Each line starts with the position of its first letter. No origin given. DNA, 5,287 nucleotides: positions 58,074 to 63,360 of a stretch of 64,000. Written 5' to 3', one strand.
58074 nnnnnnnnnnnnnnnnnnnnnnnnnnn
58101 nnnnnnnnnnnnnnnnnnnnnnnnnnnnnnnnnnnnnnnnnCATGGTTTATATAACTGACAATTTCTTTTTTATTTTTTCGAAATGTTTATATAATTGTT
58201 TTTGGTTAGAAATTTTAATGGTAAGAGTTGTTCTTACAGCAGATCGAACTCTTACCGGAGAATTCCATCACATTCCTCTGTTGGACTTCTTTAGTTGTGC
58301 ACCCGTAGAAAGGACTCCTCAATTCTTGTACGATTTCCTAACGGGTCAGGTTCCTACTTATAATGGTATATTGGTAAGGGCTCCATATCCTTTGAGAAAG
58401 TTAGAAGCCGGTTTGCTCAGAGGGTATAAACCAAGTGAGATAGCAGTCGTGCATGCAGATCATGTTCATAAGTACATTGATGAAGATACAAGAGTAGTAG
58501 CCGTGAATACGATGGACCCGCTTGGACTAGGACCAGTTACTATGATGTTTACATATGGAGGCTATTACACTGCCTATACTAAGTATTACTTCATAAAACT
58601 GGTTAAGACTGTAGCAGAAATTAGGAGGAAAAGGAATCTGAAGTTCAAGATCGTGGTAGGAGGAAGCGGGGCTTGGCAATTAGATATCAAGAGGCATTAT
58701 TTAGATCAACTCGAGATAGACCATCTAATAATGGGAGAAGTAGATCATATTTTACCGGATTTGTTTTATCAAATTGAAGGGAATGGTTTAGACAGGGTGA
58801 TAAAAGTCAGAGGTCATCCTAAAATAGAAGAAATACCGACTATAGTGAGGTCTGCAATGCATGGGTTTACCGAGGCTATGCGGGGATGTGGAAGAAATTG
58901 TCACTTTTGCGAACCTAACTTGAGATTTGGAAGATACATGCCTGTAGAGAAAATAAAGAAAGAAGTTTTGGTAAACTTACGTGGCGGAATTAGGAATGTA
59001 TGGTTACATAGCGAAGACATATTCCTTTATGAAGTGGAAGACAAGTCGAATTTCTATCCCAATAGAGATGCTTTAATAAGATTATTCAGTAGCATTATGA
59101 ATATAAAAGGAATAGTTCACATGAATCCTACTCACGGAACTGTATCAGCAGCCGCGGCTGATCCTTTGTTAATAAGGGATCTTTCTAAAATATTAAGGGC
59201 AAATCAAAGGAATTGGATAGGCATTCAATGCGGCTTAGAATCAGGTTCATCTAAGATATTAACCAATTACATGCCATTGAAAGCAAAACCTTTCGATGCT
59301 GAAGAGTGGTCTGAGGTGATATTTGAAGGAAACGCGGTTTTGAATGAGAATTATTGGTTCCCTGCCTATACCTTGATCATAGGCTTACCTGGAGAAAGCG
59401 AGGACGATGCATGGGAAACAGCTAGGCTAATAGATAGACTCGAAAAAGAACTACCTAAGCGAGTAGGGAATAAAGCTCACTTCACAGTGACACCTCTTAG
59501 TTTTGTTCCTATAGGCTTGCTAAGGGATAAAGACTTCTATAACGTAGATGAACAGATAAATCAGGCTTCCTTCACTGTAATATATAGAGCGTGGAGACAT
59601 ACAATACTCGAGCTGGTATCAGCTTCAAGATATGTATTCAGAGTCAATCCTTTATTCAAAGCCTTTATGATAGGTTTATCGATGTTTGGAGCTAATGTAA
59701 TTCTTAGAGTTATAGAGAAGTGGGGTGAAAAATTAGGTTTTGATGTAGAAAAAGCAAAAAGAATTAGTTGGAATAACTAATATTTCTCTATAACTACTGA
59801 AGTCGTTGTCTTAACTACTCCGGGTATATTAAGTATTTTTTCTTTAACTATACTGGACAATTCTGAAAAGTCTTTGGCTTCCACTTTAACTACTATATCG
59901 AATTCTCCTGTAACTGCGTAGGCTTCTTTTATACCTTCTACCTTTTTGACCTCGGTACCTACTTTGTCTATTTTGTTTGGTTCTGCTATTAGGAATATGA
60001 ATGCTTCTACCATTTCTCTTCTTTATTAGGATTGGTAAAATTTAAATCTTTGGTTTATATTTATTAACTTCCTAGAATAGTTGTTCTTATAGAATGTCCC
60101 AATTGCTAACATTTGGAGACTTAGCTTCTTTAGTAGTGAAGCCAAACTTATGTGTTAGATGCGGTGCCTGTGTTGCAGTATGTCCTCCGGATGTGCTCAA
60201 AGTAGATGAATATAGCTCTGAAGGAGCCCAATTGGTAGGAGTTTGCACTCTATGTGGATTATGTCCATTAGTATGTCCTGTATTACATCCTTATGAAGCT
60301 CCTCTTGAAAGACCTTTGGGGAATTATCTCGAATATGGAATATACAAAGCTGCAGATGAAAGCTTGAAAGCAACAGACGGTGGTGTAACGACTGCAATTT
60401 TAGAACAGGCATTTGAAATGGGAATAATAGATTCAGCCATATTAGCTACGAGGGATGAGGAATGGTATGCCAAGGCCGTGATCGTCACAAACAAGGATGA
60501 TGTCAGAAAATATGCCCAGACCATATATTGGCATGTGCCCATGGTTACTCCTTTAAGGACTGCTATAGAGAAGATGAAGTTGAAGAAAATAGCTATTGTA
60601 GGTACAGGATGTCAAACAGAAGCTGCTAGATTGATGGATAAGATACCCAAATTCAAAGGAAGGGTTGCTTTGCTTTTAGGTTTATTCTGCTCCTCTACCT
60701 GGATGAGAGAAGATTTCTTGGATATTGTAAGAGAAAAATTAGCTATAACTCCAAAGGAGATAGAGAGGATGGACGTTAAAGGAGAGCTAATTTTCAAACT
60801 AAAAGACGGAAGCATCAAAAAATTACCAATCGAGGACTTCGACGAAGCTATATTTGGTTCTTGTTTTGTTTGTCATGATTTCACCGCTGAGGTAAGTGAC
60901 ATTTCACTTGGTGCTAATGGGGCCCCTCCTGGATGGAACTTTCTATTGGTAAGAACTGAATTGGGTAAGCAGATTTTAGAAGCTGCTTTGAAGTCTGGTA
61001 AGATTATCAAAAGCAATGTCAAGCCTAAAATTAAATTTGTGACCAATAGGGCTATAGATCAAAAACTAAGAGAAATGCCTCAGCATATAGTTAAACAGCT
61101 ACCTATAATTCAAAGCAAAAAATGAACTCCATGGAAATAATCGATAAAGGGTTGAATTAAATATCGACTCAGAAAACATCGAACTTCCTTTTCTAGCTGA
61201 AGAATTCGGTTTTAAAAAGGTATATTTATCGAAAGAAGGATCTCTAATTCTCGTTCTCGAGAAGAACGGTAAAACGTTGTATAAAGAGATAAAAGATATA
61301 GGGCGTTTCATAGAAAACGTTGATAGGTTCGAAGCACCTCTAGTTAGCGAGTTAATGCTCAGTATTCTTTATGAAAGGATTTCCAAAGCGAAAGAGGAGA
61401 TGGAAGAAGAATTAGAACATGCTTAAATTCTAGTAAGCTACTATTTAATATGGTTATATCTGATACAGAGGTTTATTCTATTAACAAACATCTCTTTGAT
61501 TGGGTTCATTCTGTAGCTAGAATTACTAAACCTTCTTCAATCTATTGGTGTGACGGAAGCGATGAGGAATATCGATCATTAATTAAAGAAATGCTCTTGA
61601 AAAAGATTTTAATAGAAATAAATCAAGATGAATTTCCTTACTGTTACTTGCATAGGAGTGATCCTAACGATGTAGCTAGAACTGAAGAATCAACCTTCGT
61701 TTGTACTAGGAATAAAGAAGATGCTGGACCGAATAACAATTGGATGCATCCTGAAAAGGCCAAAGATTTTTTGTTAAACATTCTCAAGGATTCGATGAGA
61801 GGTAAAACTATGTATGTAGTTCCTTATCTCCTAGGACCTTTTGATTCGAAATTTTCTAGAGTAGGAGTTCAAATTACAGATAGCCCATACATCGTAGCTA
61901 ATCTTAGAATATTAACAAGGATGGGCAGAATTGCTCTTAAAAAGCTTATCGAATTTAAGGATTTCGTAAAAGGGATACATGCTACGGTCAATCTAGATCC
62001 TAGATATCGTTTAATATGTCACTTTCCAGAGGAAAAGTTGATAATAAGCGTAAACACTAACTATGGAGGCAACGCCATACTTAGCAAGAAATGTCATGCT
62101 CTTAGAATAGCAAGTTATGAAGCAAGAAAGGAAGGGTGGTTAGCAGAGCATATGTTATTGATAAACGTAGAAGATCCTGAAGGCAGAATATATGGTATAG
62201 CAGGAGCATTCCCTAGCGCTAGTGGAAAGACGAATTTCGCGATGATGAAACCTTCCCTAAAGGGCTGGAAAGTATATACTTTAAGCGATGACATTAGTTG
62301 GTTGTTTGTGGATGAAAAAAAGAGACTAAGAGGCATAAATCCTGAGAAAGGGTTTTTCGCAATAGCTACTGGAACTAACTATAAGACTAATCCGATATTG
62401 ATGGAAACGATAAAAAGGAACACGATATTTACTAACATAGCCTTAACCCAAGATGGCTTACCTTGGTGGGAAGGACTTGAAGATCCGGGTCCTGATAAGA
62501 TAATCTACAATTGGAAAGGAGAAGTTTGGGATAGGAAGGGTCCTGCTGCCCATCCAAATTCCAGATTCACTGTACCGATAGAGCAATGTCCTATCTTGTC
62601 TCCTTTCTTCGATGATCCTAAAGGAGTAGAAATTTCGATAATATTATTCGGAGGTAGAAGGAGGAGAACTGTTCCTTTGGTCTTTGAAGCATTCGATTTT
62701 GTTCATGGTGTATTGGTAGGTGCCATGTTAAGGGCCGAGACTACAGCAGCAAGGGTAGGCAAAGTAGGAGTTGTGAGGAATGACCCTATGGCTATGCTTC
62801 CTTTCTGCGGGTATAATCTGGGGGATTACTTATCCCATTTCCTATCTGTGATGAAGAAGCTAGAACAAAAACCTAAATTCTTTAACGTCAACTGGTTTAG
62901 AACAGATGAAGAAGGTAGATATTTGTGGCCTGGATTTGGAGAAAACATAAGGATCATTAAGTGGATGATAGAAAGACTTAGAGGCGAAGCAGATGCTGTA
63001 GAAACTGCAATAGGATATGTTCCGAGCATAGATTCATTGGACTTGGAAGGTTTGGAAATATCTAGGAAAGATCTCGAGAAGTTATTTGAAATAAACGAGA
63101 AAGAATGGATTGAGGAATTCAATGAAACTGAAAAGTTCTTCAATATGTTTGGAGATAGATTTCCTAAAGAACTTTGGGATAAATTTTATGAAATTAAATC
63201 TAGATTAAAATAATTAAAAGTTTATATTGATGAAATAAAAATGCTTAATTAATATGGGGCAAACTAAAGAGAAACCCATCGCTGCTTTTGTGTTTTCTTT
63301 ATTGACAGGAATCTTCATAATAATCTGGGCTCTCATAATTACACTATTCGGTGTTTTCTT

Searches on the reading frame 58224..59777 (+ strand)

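Call 16: search_protein_families(library=pfam, proteins=[window:58224-59777:+], max_evalue=0.001)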
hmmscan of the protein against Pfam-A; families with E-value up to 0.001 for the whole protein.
window:58224-59777:+ (518 aa): 1 family
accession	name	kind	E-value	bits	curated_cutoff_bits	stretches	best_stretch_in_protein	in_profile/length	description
PF04055.27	Radical_SAM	-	6.9e-11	43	29.5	1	219-403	4-166/166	Radical SAM superfamily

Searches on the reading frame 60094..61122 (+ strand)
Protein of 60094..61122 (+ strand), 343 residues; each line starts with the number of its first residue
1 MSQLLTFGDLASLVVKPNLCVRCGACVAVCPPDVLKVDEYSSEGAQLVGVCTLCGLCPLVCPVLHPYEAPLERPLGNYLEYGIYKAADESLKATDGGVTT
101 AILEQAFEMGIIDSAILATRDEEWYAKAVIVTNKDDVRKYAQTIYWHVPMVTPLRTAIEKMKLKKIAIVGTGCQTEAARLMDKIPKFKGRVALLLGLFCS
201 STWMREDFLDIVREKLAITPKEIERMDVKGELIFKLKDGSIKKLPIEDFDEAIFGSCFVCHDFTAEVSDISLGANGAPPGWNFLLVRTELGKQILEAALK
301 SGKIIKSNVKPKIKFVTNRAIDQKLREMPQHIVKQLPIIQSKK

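Call 67: search_protein_families(library=pfam, proteins=[window:60094-61122:+], max_evalue=0.00001)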
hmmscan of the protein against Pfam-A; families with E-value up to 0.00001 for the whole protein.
window:60094-61122:+ (343 aa): 5 families
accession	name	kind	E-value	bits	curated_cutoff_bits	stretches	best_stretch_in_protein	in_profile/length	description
PF04432.18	FrhB_FdhB_C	-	8.9e-36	123.5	23.3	1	164-310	2-148/150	Coenzyme F420 hydrogenase/dehydrogenase, beta subunit C terminus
PF04422.18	FrhB_FdhB_N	-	5.5e-16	58.9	22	1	86-154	6-77/78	Coenzyme F420 hydrogenase/dehydrogenase, beta subunit N-term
PF12838.12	Fer4_7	-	3.7e-07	30.9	27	1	20-63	2-50/52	4Fe-4S dicluster domain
PF13237.11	Fer4_10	-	7.8e-07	29.4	25.5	1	14-62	3-53/53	4Fe-4S dicluster domain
PF00037.32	Fer4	-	5e-06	26.5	21.1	1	14-35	2-23/24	4Fe-4S binding domain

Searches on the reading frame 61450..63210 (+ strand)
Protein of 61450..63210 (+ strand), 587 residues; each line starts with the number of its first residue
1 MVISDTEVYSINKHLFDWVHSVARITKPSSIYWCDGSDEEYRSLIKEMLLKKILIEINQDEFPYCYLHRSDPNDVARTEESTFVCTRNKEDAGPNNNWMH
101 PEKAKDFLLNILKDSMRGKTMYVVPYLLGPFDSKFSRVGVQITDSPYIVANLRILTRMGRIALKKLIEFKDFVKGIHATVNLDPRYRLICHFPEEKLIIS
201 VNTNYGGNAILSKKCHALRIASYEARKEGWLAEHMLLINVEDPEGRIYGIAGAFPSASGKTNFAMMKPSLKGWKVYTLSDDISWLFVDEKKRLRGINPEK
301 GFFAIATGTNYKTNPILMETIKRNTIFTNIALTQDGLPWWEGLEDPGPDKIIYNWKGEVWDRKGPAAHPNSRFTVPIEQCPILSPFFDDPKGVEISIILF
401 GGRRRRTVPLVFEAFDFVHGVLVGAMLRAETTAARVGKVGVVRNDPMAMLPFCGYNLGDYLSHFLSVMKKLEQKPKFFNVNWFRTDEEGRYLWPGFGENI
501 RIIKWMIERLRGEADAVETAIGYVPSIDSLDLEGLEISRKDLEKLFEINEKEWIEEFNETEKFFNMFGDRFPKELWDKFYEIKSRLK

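Call 67: search_protein_families(library=pfam, proteins=[window:61450-63210:+], max_evalue=0.00001)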
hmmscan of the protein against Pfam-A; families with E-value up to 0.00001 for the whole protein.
window:61450-63210:+ (587 aa): 2 families
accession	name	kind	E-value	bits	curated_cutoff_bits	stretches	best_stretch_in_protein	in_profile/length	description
PF00821.23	PEPCK_GTP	-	3.3e-152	506.8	23.8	1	230-584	1-356/357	Phosphoenolpyruvate carboxykinase C-terminal P-loop domain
PF17297.7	PEPCK_N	-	1.1e-77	261.1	23.8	1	17-226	1-218/218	Phosphoenolpyruvate carboxykinase N-terminal domain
